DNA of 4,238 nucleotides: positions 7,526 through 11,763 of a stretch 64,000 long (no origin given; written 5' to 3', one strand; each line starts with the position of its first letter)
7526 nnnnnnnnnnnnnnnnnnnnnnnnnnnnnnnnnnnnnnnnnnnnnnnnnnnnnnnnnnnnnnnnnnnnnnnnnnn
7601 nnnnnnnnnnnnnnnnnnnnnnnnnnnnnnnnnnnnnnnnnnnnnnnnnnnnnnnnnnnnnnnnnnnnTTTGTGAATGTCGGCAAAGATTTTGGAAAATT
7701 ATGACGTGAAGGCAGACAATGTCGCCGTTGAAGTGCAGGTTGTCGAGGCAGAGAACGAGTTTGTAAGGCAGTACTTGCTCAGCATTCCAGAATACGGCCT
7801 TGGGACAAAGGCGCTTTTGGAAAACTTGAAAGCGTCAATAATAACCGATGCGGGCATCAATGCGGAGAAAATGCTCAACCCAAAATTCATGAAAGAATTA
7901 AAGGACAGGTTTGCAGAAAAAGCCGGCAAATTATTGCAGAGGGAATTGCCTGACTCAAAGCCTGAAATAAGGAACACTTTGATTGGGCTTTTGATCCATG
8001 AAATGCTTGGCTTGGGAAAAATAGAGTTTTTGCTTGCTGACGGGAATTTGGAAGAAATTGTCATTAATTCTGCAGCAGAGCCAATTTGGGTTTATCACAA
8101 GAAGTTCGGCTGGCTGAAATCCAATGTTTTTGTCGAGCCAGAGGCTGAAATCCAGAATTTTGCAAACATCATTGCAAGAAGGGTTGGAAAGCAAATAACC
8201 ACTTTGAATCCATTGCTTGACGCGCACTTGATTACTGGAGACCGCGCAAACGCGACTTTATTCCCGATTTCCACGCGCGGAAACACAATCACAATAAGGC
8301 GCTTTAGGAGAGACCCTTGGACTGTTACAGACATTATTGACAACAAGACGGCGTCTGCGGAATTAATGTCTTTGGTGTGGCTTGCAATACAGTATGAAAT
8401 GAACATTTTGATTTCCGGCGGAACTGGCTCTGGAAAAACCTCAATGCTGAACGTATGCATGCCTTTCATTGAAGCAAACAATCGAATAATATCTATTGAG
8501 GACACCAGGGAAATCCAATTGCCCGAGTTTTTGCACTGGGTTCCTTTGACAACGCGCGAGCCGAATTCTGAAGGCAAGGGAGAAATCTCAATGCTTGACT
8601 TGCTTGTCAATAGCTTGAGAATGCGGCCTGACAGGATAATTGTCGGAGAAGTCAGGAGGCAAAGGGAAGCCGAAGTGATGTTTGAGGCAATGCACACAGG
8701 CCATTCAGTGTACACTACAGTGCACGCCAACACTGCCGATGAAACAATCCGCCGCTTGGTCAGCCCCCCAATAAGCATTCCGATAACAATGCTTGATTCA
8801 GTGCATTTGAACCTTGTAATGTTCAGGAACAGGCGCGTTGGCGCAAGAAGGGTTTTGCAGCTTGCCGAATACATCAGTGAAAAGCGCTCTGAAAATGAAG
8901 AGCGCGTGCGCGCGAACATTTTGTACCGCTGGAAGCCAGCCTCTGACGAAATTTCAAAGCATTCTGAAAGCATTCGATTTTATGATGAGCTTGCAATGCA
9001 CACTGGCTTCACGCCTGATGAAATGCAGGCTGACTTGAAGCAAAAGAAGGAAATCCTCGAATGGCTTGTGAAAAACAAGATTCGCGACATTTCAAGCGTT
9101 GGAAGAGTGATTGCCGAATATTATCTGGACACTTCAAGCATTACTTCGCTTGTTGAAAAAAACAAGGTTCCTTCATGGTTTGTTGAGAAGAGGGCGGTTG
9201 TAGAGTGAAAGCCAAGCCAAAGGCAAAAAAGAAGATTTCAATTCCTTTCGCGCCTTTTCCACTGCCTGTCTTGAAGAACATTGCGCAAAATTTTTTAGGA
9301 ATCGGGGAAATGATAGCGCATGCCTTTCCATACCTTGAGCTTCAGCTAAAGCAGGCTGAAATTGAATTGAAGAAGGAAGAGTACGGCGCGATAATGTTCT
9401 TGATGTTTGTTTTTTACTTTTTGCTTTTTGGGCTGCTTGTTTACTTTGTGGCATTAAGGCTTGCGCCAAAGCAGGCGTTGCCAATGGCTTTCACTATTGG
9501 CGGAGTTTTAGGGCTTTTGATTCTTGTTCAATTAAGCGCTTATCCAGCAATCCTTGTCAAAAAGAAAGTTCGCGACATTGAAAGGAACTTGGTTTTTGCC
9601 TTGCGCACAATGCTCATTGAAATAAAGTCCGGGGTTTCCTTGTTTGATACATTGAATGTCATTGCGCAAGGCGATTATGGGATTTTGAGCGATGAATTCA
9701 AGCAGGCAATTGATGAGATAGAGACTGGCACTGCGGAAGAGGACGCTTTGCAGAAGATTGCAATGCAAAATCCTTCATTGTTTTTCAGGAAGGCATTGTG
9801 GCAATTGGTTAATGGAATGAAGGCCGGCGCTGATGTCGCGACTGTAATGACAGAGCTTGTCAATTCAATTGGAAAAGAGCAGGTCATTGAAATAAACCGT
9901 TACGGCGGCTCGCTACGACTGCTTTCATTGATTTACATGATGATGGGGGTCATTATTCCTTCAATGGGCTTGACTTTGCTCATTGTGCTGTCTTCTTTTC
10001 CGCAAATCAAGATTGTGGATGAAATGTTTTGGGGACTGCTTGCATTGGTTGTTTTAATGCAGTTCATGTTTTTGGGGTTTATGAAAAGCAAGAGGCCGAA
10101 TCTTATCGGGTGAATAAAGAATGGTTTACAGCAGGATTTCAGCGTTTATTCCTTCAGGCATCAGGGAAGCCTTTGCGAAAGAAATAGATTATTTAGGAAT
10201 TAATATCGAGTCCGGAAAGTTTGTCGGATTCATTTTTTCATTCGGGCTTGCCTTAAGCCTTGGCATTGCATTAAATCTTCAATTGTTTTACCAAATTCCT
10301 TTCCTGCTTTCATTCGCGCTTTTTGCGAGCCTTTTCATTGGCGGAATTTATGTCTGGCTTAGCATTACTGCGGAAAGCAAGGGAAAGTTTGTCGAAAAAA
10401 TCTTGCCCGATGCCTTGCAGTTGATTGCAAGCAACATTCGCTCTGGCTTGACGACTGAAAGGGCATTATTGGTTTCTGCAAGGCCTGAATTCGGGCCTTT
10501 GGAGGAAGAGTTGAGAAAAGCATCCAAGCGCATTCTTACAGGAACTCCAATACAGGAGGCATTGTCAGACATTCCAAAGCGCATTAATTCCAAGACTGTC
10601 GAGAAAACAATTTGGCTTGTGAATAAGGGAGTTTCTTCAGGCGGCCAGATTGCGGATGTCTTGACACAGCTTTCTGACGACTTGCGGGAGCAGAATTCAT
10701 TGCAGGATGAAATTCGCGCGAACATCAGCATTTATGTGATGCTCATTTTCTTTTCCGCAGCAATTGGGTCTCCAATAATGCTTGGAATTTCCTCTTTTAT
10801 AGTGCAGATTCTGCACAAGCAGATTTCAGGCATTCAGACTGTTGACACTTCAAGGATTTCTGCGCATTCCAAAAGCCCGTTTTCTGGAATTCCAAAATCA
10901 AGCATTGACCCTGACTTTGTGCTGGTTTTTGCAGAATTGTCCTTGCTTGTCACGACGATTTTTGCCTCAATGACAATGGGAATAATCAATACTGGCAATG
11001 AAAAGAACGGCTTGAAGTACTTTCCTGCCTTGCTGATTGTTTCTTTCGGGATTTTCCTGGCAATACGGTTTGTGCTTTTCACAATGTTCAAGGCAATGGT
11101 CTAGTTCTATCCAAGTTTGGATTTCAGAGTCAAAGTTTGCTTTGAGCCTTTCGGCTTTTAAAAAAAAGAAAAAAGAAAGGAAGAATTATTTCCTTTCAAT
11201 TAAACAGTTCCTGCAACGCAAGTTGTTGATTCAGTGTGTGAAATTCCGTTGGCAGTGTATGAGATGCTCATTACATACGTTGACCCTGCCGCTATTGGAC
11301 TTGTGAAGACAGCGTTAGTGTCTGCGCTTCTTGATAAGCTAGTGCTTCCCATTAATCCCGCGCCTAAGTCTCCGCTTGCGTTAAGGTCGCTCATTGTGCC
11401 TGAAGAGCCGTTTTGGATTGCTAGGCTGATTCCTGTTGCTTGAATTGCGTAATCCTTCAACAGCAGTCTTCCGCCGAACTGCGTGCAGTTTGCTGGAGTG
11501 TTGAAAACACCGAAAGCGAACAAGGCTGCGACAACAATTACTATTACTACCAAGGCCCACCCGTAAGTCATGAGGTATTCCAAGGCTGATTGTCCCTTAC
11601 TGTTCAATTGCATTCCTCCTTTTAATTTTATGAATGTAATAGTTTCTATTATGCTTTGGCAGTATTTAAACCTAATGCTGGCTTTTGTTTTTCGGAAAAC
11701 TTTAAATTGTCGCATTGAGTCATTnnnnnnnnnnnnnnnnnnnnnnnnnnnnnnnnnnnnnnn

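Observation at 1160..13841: Non-canonical archaeal type IV filament locus mixing Tad-like and archaellum-like parts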

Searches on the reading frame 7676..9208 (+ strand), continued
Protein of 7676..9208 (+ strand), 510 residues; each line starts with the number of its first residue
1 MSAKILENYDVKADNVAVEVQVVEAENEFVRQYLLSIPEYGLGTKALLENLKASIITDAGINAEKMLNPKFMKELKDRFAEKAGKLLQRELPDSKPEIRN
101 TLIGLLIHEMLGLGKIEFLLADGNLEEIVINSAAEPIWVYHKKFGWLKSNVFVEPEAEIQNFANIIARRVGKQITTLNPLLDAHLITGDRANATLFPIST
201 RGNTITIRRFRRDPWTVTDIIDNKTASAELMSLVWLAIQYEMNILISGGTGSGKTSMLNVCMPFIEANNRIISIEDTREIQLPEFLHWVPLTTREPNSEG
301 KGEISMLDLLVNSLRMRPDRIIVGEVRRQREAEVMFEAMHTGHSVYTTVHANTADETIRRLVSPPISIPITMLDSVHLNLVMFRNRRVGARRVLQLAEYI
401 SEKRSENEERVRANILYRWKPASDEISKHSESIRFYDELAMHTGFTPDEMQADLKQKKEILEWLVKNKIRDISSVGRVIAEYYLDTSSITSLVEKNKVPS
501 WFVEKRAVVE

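Call 72: search_protein_families(library=ncbifam, proteins=[L060:14513-15241:+, L060:15163-15933:+, L060:13843-14418:-, L076:13379-14092:+, L066:3515-4276:+, L072:5558-6292:+, L072:6292-6984:+, L070:4839-5600:-], max_evalue=0.00001)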
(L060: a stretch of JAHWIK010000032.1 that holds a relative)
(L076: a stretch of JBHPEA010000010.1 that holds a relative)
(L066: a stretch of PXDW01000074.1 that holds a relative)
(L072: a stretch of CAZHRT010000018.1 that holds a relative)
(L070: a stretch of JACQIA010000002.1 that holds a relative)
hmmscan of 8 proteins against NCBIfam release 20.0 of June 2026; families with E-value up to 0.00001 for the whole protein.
L060:14513-15241:+ (243 aa): 15 families
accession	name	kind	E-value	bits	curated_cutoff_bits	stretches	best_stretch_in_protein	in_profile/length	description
TIGR03880.1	KaiC_arch_3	hypoth_equivalog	1.3e-41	142.5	249.45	1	14-227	1-219/224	KaiC domain-containing protein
NF006799.0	PRK09302.1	equivalog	5.9e-38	130.7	408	1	8-227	10-240/515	circadian clock protein KaiC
TIGR03877.1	thermo_KaiC_1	hypoth_equivalog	5.5e-27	94.8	307.25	1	8-95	1-88/238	KaiC domain-containing protein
TIGR03881.1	KaiC_arch_4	hypoth_equivalog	5.6e-25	88.4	247.8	1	10-220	2-222/231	KaiC domain-containing protein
TIGR02655.1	circ_KaiC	equivalog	1.1e-24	86.9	546.25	1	9-228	1-231/484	circadian clock protein KaiC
NF004723.0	PRK06067.1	subfamily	8.6e-13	48.4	194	1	11-227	16-237/243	flagellar accessory protein FlaH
TIGR03878.1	thermo_KaiC_2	hypoth_equivalog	6.4e-12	45.3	232.2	1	23-158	30-170/259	KaiC domain-containing protein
TIGR00416.1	sms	equivalog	1e-10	41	403.05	1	9-127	74-179/454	DNA repair protein RadA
TIGR02237.1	recomb_radB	equivalog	8.9e-09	35.5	172.4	1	18-139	1-118/210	DNA repair and recombination protein RadB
NF006861.0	PRK09361.1-1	equivalog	3.2e-08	33.4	278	1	10-71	4-65/235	DNA repair and recombination protein RadB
NF003301.0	PRK04301.1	equivalog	5.8e-08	32.3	259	1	8-128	80-207/316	DNA repair and recombination protein RadA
NF052589.1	ArlH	equivalog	1.5e-07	31.3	215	1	17-226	8-224/229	archaellum protein ArlH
TIGR02012.1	tigrfam_recA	equivalog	4.7e-07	29.4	325.3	1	8-128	33-143/321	recombinase RecA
NF004629.0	PRK05973.1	equivalog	1.3e-06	27.6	156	1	26-87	61-122/237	DNA helicase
TIGR03600.1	phage_DnaB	exception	4.4e-06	26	498.65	1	11-72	177-238/421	phage replicative helicase, DnaB family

L060:15163-15933:+ (257 aa): 12 families
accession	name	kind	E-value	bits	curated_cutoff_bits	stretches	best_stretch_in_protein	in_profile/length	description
NF006799.0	PRK09302.1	equivalog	1e-46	159.6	408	1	25-251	6-240/515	circadian clock protein KaiC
TIGR03877.1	thermo_KaiC_1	hypoth_equivalog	4.9e-44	150.6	307.25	1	29-254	1-237/238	KaiC domain-containing protein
TIGR03880.1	KaiC_arch_3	hypoth_equivalog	4.1e-41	141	249.45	1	35-250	1-218/224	KaiC domain-containing protein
TIGR02655.1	circ_KaiC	equivalog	1.6e-32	112.8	546.25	1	31-251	2-230/484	circadian clock protein KaiC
TIGR03881.1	KaiC_arch_4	hypoth_equivalog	4e-32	111.8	247.8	1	30-250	1-229/231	KaiC domain-containing protein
NF004723.0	PRK06067.1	subfamily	9.2e-14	51.5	194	1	28-177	12-159/243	flagellar accessory protein FlaH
NF052589.1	ArlH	equivalog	3e-12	46.7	215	1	38-251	8-225/229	archaellum protein ArlH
TIGR03878.1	thermo_KaiC_2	hypoth_equivalog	1.7e-11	43.9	232.2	1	45-195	31-182/259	KaiC domain-containing protein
NF004629.0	PRK05973.1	equivalog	1.8e-06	27.1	156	1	47-110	61-124/237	DNA helicase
NF006861.0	PRK09361.1-1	equivalog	2e-06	27.5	278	0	30-99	3-72/235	DNA repair and recombination protein RadB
TIGR00665.1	DnaB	equivalog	2.9e-06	26.4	385.25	1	16-78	162-223/435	replicative DNA helicase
NF003301.0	PRK04301.1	equivalog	5.1e-06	25.9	259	0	16-73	67-124/316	DNA repair and recombination protein RadA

L060:13843-14418:- (192 aa): 0 families

L076:13379-14092:+ (238 aa): 10 families
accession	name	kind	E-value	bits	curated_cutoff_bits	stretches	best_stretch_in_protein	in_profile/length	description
NF006799.0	PRK09302.1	equivalog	8.9e-43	146.6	408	1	8-232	8-240/515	circadian clock protein KaiC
TIGR03880.1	KaiC_arch_3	hypoth_equivalog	4e-42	144.3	249.45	1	16-232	1-219/224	KaiC domain-containing protein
TIGR03877.1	thermo_KaiC_1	hypoth_equivalog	9.8e-42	143.1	307.25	1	11-235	2-237/238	KaiC domain-containing protein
TIGR03881.1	KaiC_arch_4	hypoth_equivalog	1.7e-29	103.1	247.8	1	12-230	2-228/231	KaiC domain-containing protein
TIGR02655.1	circ_KaiC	equivalog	1.5e-28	99.7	546.25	1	12-233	2-231/484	circadian clock protein KaiC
NF004723.0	PRK06067.1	subfamily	2e-15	57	194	1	13-226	16-230/243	flagellar accessory protein FlaH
TIGR03878.1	thermo_KaiC_2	hypoth_equivalog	6.8e-14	51.8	232.2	1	26-184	31-191/259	KaiC domain-containing protein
NF052589.1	ArlH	equivalog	2.8e-13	50.1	215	1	20-236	9-229/229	archaellum protein ArlH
TIGR02237.1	recomb_radB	equivalog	3.8e-06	26.9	172.4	0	20-139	1-113/210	DNA repair and recombination protein RadB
NF003301.0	PRK04301.1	equivalog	8.8e-06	25.1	259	0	9-54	79-124/316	DNA repair and recombination protein RadA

L066:3515-4276:+ (254 aa): 12 families
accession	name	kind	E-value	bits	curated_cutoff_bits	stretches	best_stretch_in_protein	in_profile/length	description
TIGR03877.1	thermo_KaiC_1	hypoth_equivalog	1.5e-44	152.3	307.25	1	28-249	3-235/238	KaiC domain-containing protein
NF006799.0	PRK09302.1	equivalog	8.6e-44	149.9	408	1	28-248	12-240/515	circadian clock protein KaiC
TIGR03880.1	KaiC_arch_3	hypoth_equivalog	2.6e-39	135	249.45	1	32-247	1-218/224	KaiC domain-containing protein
TIGR03881.1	KaiC_arch_4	hypoth_equivalog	1e-34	120.2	247.8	1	28-241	2-222/231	KaiC domain-containing protein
TIGR02655.1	circ_KaiC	equivalog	6.2e-33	114.2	546.25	1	29-249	3-231/484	circadian clock protein KaiC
NF004723.0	PRK06067.1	subfamily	4.3e-17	62.4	194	1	23-248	10-237/243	flagellar accessory protein FlaH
NF052589.1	ArlH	equivalog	1e-11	45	215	1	34-239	7-215/229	archaellum protein ArlH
TIGR03878.1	thermo_KaiC_2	hypoth_equivalog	1.3e-10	41.1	232.2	1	50-201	39-192/259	KaiC domain-containing protein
NF004629.0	PRK05973.1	equivalog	1.1e-06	27.8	156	1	46-106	63-123/237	DNA helicase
TIGR00416.1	sms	equivalog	1.1e-06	27.7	403.05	1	12-150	58-181/454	DNA repair protein RadA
NF003301.0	PRK04301.1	equivalog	2.8e-06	26.7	259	1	16-206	72-271/316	DNA repair and recombination protein RadA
TIGR00665.1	DnaB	equivalog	7.7e-06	25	385.25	0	11-89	159-238/435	replicative DNA helicase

L072:5558-6292:+ (245 aa): 16 families
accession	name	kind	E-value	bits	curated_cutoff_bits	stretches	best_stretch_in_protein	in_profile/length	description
NF006799.0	PRK09302.1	equivalog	1.2e-41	142.8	408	1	7-230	9-240/515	circadian clock protein KaiC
TIGR03880.1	KaiC_arch_3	hypoth_equivalog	7.2e-37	127.1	249.45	1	16-230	2-219/224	KaiC domain-containing protein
TIGR02655.1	circ_KaiC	equivalog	2.1e-30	105.8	546.25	1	12-231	3-231/484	circadian clock protein KaiC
TIGR03877.1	thermo_KaiC_1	hypoth_equivalog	5e-29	101.5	307.25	1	12-97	4-89/238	KaiC domain-containing protein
TIGR03881.1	KaiC_arch_4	hypoth_equivalog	1.3e-25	90.5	247.8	1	12-227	3-227/231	KaiC domain-containing protein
NF004723.0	PRK06067.1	subfamily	2.6e-13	50.1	194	1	5-230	9-237/243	flagellar accessory protein FlaH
NF052589.1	ArlH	equivalog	1.4e-12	47.8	215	1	18-228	8-223/229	archaellum protein ArlH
TIGR00416.1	sms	equivalog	2.4e-11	43.1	403.05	1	7-137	71-188/454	DNA repair protein RadA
NF004629.0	PRK05973.1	equivalog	1.9e-09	36.9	156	1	25-90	59-124/237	DNA helicase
TIGR03878.1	thermo_KaiC_2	hypoth_equivalog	2.3e-09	37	232.2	1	25-158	31-170/259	KaiC domain-containing protein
TIGR02237.1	recomb_radB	equivalog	4e-09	36.7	172.4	1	19-142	1-120/210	DNA repair and recombination protein RadB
NF006320.0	PRK08533.1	equivalog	1.9e-07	31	215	1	18-138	12-136/230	flagellar accessory protein FlaH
TIGR02012.1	tigrfam_recA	equivalog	5.9e-07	29.1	325.3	1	11-130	35-144/321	recombinase RecA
NF003301.0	PRK04301.1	equivalog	2.3e-06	27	259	1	10-129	81-207/316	DNA repair and recombination protein RadA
NF006861.0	PRK09361.1-1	equivalog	6e-06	25.9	278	1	9-69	2-62/235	DNA repair and recombination protein RadB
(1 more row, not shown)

L072:6292-6984:+ (231 aa): 9 families
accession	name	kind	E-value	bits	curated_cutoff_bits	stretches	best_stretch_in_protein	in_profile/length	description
TIGR03880.1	KaiC_arch_3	hypoth_equivalog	5e-39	134.1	249.45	1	9-224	1-218/224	KaiC domain-containing protein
TIGR03877.1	thermo_KaiC_1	hypoth_equivalog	1.3e-38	132.9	307.25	1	3-228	1-237/238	KaiC domain-containing protein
NF006799.0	PRK09302.1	equivalog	3.6e-38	131.4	408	1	2-223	9-238/515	circadian clock protein KaiC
TIGR03881.1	KaiC_arch_4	hypoth_equivalog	1.1e-28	100.5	247.8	1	4-221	1-226/231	KaiC domain-containing protein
TIGR02655.1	circ_KaiC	equivalog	3.1e-25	88.8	546.25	1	5-224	2-229/484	circadian clock protein KaiC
NF004723.0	PRK06067.1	subfamily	6.4e-16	58.6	194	1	5-205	15-212/243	flagellar accessory protein FlaH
NF052589.1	ArlH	equivalog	1.4e-13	51.1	215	1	11-206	7-204/229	archaellum protein ArlH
TIGR03878.1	thermo_KaiC_2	hypoth_equivalog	6.9e-13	48.5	232.2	1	15-178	27-192/259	KaiC domain-containing protein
TIGR00416.1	sms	equivalog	1.6e-07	30.4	403.05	1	4-137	74-188/454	DNA repair protein RadA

L070:4839-5600:- (254 aa): 11 families
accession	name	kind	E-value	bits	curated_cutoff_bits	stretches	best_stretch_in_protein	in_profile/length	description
TIGR03880.1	KaiC_arch_3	hypoth_equivalog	2.4e-44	151.6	249.45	1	33-252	1-217/224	KaiC domain-containing protein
NF006799.0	PRK09302.1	equivalog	2e-43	148.8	408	1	25-252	8-238/515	circadian clock protein KaiC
TIGR03877.1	thermo_KaiC_1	hypoth_equivalog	8e-36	123.7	307.25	1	27-253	1-233/238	KaiC domain-containing protein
TIGR03881.1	KaiC_arch_4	hypoth_equivalog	3.4e-32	112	247.8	1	28-252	1-228/231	KaiC domain-containing protein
TIGR02655.1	circ_KaiC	equivalog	2.6e-30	105.5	546.25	1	29-252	2-228/484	circadian clock protein KaiC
NF004723.0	PRK06067.1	subfamily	5.4e-11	42.5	194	1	25-153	11-144/243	flagellar accessory protein FlaH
TIGR03878.1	thermo_KaiC_2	hypoth_equivalog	3e-07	30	232.2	1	43-148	31-141/259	KaiC domain-containing protein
NF004629.0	PRK05973.1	equivalog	3.7e-07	29.4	156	1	45-103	61-119/237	DNA helicase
NF052589.1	ArlH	equivalog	6.2e-07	29.4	215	1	35-199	7-172/229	archaellum protein ArlH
TIGR00416.1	sms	equivalog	1e-06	27.8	403.05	1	21-188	67-221/454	DNA repair protein RadA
TIGR03600.1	phage_DnaB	exception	6.1e-06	25.5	498.65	1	21-92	168-239/421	phage replicative helicase, DnaB family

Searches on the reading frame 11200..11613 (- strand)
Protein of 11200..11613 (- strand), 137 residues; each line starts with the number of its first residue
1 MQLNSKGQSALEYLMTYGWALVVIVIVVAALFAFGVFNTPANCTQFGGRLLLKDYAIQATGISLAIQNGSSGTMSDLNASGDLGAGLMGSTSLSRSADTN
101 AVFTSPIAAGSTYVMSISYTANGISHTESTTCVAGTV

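Call 6: search_protein_families(library=pfam, proteins=[window:11200-11613:-], max_evalue=0.1)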
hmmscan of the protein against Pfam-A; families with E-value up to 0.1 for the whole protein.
window:11200-11613:- (137 aa): 0 families

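Call 8: search_protein_families(library=ncbifam, proteins=[window:11200-11613:-], max_evalue=0.01)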
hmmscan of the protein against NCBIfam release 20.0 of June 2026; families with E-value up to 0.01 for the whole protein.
window:11200-11613:- (137 aa): 0 families

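Call 28: search_solved_structures(query=window:11200-11613:-, max_evalue=10)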
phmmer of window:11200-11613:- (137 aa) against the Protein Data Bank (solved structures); distinct sequences matched with E-value up to 10: 0.

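Call 59: search_protein_families(library=pfam, alignment_id=A3, max_evalue=0.01)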
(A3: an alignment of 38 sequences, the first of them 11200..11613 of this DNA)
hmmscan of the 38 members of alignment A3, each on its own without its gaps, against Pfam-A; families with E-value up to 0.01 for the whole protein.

A. member 1, window:11200-11613:- (137 aa): 0 families

B. families by the number of members that match (of 38 scanned): 7 families
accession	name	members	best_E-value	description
PF16403.11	Bact_surface_Ig-like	1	0.00013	Bacterial surface protein, Ig-like domain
PF22544.2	HYDIN_VesB_CFA65-like_Ig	1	0.00018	HYDIN/CFA65/VesB-like, Ig-like domain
PF19077.6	Big_13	1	0.0014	Bacterial Ig-like domain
PF13944.12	Calycin_like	1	0.0043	Calycin-like beta-barrel domain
PF10633.15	NPCBM_assoc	1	0.0055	NPCBM-associated, NEW3 domain of alpha-galactosidase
PF08428.16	Rib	1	0.0059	Rib domain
PF00932.25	LTD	1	0.0078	Lamin Tail Domain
